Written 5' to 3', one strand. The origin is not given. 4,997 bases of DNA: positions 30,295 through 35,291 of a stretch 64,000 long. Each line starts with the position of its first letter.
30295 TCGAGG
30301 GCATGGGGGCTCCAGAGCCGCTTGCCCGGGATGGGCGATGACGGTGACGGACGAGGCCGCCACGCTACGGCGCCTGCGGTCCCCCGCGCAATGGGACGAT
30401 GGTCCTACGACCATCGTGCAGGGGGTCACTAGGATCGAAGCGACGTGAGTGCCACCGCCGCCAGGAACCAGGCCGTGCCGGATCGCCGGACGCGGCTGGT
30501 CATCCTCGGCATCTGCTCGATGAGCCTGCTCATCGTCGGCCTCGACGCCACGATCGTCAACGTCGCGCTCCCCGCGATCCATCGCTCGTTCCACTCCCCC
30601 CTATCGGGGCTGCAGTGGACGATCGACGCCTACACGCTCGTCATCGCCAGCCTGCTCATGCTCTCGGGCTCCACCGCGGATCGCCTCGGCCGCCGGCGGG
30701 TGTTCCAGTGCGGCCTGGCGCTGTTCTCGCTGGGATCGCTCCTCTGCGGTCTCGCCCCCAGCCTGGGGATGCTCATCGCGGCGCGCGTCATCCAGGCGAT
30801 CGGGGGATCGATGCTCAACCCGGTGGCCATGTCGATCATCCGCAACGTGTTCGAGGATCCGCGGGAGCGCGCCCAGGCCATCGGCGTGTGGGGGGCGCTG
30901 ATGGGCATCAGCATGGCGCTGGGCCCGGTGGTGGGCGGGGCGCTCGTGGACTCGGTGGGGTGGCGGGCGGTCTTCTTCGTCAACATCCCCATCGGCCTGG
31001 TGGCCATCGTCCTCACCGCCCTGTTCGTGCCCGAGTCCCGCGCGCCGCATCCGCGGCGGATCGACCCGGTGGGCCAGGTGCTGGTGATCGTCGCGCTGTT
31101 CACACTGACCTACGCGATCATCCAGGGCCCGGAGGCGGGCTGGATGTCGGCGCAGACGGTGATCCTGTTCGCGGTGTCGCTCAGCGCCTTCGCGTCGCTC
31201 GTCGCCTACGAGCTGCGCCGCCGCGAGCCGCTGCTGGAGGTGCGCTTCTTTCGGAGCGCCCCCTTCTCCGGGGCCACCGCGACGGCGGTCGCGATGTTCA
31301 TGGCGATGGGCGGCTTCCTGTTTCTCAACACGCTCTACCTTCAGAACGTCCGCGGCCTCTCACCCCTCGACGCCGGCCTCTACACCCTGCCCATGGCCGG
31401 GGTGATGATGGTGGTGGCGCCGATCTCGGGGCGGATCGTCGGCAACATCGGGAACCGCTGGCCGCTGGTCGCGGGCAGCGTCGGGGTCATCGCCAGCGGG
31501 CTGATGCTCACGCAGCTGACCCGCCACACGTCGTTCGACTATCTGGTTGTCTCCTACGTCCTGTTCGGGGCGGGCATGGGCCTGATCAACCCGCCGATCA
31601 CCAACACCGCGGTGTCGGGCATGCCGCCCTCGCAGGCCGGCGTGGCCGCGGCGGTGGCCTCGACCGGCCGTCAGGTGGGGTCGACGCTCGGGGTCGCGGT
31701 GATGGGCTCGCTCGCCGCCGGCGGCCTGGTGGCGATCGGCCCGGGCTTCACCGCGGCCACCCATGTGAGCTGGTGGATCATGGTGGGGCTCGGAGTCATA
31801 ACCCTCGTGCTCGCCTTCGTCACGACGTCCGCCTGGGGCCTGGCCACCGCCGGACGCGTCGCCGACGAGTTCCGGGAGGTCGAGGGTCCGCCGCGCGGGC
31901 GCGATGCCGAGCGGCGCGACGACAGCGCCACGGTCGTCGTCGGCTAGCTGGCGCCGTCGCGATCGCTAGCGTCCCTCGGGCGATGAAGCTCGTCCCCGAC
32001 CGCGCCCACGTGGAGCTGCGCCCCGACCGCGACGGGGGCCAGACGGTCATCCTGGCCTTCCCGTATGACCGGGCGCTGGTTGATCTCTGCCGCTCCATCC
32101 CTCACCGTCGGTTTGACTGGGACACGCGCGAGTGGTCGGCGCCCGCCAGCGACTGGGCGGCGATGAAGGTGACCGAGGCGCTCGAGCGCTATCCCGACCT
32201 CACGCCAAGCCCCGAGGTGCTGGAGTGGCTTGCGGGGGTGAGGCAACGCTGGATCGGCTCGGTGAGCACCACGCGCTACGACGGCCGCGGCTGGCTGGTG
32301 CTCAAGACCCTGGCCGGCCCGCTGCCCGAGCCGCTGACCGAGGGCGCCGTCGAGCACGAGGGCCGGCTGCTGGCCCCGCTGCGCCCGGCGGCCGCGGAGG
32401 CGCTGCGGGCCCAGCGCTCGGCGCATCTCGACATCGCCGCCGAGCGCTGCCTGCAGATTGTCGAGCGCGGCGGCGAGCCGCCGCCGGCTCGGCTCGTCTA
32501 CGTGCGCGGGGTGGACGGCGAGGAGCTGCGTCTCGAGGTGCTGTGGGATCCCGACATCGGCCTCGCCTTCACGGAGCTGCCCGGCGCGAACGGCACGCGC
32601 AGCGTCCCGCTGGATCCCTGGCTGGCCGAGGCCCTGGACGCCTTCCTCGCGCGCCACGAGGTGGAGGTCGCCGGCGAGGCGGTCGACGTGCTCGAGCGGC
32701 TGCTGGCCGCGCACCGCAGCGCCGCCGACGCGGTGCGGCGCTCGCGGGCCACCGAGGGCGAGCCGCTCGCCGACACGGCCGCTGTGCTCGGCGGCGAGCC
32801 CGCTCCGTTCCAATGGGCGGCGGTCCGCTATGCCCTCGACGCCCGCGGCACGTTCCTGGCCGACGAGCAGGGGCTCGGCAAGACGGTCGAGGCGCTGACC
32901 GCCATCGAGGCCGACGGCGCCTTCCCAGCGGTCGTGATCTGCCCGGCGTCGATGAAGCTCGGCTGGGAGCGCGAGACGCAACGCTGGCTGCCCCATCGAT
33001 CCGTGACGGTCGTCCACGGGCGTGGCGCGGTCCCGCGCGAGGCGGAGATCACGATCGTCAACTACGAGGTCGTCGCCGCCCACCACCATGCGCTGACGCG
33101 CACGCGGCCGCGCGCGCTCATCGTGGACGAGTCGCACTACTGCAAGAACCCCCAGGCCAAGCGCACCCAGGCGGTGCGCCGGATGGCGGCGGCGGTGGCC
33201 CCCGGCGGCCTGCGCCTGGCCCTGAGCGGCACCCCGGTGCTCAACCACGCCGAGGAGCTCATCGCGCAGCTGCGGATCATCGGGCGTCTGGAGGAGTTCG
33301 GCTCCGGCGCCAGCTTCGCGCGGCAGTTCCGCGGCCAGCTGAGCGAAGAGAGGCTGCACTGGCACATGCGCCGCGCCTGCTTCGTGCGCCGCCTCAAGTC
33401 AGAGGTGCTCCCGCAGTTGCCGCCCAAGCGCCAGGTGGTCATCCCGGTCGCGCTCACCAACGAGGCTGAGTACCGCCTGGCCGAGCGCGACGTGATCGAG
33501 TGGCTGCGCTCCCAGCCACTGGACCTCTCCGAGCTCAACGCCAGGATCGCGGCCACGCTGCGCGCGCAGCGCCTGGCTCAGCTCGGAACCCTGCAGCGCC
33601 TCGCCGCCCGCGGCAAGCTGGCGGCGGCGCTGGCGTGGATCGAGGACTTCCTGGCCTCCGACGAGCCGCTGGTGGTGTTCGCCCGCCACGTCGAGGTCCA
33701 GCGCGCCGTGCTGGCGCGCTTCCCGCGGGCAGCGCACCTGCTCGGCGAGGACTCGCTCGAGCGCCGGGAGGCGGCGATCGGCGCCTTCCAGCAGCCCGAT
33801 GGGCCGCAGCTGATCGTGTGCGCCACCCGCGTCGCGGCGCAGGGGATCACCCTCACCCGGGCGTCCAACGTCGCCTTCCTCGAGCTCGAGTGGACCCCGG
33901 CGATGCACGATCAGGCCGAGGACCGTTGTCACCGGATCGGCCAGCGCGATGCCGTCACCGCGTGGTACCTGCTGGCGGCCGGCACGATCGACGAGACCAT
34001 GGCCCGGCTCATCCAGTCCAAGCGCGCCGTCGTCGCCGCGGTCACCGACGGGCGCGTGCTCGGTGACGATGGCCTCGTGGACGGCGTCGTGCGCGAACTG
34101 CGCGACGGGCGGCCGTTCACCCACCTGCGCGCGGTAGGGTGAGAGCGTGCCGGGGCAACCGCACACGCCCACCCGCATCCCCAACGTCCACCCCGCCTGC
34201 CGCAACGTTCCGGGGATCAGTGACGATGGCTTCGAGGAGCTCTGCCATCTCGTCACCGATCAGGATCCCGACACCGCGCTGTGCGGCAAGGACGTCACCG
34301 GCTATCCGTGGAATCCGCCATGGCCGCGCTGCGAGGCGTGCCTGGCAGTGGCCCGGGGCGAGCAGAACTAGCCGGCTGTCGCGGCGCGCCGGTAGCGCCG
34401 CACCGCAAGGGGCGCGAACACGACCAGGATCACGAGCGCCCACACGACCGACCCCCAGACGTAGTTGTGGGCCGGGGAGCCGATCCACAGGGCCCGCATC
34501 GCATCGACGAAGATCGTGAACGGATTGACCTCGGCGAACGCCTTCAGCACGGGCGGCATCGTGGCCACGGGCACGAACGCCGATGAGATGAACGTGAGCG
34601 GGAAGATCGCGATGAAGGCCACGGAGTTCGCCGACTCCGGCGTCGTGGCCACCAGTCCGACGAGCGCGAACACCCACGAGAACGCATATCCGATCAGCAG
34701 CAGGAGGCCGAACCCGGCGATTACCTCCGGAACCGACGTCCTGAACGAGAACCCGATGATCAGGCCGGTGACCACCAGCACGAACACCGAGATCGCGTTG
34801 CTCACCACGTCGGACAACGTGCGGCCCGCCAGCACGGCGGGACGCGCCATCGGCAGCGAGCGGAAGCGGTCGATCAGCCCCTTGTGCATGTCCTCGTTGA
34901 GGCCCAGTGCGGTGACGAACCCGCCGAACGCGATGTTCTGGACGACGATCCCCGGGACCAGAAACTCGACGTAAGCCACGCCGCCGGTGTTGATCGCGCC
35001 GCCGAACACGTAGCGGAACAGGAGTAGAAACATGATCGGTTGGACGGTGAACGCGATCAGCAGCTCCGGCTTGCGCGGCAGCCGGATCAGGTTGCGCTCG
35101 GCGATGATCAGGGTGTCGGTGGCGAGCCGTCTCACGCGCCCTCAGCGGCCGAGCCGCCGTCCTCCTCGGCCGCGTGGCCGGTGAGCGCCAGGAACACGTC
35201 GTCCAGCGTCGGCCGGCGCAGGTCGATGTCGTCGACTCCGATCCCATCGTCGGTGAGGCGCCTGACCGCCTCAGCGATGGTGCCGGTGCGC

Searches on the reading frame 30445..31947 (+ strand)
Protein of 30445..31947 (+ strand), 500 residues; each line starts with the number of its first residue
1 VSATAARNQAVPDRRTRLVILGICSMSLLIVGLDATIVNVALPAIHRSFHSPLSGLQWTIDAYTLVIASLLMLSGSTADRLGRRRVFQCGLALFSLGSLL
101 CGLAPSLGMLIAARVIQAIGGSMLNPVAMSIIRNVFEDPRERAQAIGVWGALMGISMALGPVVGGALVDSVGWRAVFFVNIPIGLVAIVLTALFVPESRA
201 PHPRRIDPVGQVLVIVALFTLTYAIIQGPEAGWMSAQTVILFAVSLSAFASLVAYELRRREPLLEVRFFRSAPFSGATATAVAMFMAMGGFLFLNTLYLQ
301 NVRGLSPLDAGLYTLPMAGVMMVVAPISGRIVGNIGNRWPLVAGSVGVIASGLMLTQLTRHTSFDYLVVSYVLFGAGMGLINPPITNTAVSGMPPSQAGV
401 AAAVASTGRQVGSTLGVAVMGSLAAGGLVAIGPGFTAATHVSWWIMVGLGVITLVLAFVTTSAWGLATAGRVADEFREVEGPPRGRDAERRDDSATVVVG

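Call 24: search_protein_families(library=ncbifam, proteins=[window:30445-31947:+], max_evalue=0.00001)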
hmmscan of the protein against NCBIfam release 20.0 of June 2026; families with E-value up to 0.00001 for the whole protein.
window:30445-31947:+ (500 aa): 66 families (the best 25 are shown)
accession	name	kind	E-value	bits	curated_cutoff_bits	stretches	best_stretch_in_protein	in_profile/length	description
TIGR00711.1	efflux_EmrB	subfamily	6.4e-89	298.9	230.2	1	20-422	3-406/485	DHA2 family efflux MFS transporter permease subunit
NF000025.1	MFS_efflux_tcmA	exception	6.7e-75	252.8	999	1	23-429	30-436/538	tetracenomycin C efflux MFS transporter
NF033896.2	MFS_LfrA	equivalog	2.1e-71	241.1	825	1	10-423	13-423/504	efflux MFS transporter LfrA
NF000089.1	qac_MFS_AB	exception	3.1e-62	211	900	1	16-425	16-426/514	QacA/B family quaternary ammonium compound efflux MFS transporter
NF011571.1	PRK14995.1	subfamily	1e-60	205.9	701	1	18-423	5-410/493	SmvA family efflux MFS transporter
NF012169.0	qepA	equivalog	3.3e-60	204.2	1075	1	10-430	10-425/511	fluoroquinolone efflux MFS transporter QepA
NF012180.1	tet_MFS_43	exception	2.8e-50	171.7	999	1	3-465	7-470/484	tetracycline efflux MFS transporter Tet(43)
NF000031.1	MFS_efflux_LmrA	exception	1e-49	169.5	850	1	8-463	21-472/484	lincomycin efflux MFS transporter Lmr(A)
NF000391.1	EmrB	exception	1.2e-48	166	925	1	16-422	7-416/501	multidrug efflux MFS transporter permease subunit EmrB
NF007799.0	PRK10504.1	subfamily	4.1e-45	154.6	426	1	21-457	12-447/471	multidrug transporter subunit MdtD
NF040895.2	MFS_effux_SdrM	equivalog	3.9e-39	135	550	1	26-454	13-434/441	multidrug efflux MFS transporter SdrM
NF000009.1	tet_MFS_Tcr3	exception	6.3e-37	127.3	1000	1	21-426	33-444/512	tetracycline efflux MFS transporter Tcr3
NF000095.1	tet_MFS_OtrB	exception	2e-32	112.4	999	1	18-423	25-436/563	oxytetracycline resistance efflux MFS transporter OtrB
NF000060.1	MFS_efflux_LmrB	exception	2.6e-30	105.7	800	1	31-427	29-426/479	lincomycin efflux MFS transporter Lmr(B)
NF000218.1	FexA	exception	1.1e-29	103.4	900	1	15-425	18-430/475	chloramphenicol/florfenicol efflux MFS transporter FexA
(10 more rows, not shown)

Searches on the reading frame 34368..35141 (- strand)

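Call 46: search_protein_families(library=pfam, proteins=[window:34368-35141:-], max_evalue=0.0001)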
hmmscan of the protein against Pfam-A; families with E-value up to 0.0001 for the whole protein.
window:34368-35141:- (257 aa): 2 families
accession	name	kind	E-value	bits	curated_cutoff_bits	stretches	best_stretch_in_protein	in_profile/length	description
PF01061.29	ABC2_membrane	-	6e-27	95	26.9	1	10-217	3-208/211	ABC-2 type transporter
PF12698.13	ABC2_membrane_3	-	3.9e-16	59.5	31.6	1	55-246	158-345/347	ABC-2 family transporter protein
